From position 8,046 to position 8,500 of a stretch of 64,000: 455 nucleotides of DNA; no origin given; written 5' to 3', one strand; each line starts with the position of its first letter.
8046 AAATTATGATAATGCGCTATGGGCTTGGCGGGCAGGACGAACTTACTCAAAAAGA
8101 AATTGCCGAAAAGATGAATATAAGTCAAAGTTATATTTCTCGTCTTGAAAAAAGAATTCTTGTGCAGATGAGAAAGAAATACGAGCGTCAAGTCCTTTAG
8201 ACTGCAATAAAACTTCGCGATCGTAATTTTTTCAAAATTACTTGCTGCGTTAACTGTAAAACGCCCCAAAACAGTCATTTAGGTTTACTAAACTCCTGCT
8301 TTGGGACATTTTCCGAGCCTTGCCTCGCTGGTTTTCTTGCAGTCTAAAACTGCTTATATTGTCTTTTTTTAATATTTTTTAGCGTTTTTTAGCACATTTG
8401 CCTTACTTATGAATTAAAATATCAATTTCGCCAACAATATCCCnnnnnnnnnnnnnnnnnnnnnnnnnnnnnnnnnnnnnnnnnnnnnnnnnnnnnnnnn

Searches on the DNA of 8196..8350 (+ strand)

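Call 85: build_rna_model(alignment_id=A5)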
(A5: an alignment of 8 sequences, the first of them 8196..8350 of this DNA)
Model R2 built from alignment A5 (8 sequences, 170 columns); structure: RNAalifold consensus.
model positions 125; base pairs 33; branch points 0; effective number of sequences 2.09; information 0.59 bits per position. Calibrated on 0.2 Mb of random sequence (short: E-values are rough).
structure used (alignment columns):
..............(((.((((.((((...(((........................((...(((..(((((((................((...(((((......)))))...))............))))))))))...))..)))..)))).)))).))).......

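Call 86: search_with_rna_model(model_id=R2, sources=[window, L019, L022, L023, L024, L025, L028, L029, L031, L034, L035, L038, L053], max_evalue=1)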
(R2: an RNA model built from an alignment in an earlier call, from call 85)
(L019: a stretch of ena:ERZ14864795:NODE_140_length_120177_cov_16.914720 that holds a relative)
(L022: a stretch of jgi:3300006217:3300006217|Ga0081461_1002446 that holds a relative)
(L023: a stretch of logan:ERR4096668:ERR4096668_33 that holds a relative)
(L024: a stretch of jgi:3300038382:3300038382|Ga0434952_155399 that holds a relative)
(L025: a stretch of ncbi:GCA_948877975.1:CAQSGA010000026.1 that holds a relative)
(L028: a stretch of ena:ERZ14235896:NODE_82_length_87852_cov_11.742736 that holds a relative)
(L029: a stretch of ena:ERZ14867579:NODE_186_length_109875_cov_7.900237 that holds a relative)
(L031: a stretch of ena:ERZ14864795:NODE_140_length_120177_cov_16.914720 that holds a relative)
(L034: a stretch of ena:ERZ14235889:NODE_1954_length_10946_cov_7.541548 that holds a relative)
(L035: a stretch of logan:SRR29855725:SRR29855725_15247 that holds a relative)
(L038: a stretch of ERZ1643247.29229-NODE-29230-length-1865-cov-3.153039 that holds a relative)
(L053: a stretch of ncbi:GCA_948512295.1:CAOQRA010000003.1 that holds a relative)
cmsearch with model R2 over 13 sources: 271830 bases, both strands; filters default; matches with E-value up to 1: 11.
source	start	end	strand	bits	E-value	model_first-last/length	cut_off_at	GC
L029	9811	9936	+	139.2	7.3e-35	1-125/125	no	0.36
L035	9811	9936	+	139.2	7.3e-35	1-125/125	no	0.36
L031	8617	8741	+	129.5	3.3e-32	1-125/125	no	0.36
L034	1690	1814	+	127.2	1.5e-31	1-125/125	no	0.41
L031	9811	9936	+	124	1.1e-30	1-125/125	no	0.39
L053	8316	8440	+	116.3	1.5e-28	1-125/125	no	0.4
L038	214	337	-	114.7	3.9e-28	1-125/125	no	0.37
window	8197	8346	+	96.9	3e-23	1-125/125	no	0.4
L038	88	211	-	51.5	9.2e-11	1-125/125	no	0.48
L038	1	82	-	39.7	1.6e-07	26-101/125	no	0.38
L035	9811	9936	-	26.1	0.00091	1-125/125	no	0.36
